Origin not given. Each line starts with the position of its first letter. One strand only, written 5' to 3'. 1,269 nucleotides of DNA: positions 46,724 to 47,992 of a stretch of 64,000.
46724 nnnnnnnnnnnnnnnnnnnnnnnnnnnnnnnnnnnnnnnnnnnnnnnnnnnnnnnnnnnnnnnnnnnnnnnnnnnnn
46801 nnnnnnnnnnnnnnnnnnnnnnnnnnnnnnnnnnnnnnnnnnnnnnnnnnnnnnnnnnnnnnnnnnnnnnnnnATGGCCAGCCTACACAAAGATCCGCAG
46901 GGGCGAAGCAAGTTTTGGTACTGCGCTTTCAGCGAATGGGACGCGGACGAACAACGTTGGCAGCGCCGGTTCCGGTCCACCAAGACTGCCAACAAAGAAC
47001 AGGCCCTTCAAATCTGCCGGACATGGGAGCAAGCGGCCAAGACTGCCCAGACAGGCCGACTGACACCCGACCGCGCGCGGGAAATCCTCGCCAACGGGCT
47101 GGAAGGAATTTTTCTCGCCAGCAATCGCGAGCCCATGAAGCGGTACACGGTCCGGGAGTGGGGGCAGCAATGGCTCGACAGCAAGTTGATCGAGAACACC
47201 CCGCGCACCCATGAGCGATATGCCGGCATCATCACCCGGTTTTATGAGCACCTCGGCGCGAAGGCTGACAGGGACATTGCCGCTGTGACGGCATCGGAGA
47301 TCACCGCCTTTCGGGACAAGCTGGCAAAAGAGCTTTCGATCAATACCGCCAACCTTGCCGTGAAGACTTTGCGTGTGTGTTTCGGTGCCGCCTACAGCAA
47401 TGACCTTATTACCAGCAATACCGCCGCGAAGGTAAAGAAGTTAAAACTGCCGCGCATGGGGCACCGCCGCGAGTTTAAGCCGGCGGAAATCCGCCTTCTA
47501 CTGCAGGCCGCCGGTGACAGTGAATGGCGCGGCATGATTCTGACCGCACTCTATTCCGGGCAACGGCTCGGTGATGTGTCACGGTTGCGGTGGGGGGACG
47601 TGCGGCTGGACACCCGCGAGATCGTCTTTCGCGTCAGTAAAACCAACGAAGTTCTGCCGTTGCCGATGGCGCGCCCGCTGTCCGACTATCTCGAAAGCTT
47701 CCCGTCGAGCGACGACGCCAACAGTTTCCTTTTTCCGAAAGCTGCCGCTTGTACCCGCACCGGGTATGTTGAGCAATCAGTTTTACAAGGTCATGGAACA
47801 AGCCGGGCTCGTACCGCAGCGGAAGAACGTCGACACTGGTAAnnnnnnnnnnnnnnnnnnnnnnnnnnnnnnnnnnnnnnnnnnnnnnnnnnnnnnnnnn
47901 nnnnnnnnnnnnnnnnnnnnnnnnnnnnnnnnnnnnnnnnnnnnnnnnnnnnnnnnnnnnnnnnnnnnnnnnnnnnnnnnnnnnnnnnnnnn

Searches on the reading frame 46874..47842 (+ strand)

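Call 3: search_protein_families(library=pfam, proteins=[window:46874-47842:+], max_evalue=0.01)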
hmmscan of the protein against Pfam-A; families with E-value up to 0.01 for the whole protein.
window:46874-47842:+ (322 aa): 3 families
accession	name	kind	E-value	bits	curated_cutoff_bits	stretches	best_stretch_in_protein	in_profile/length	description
PF00589.27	Phage_integrase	-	4.6e-08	33.5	27.1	1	203-290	5-100/172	Phage integrase family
PF13102.12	Phage_int_SAM_5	-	4.7e-06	27.3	22.3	1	93-186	2-97/98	Phage integrase SAM-like domain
PF13495.12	Phage_int_SAM_4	-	0.00011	23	27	1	109-170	15-75/85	Phage integrase, N-terminal SAM-like domain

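Call 6: search_protein_families(library=ncbifam, proteins=[window:46874-47842:+], max_evalue=0.01)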
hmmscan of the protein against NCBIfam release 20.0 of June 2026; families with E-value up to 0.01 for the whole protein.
window:46874-47842:+ (322 aa): 4 families
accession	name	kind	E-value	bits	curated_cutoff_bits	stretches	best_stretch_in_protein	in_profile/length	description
TIGR02249.1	integrase_gron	subfamily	1.2e-08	34.7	265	1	110-276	16-176/315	integron integrase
NF040815.2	recomb_XerA_Arch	equivalog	4.7e-08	32.9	220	1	108-288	12-184/263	site-specific tyrosine recombinase/integron integrase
TIGR02224.1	recomb_XerC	equivalog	6.3e-07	29.1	335.15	1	108-277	13-188/295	tyrosine recombinase XerC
NF001399.0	PRK00283.1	subfamily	1e-05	24.9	279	1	100-275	17-192/300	tyrosine recombinase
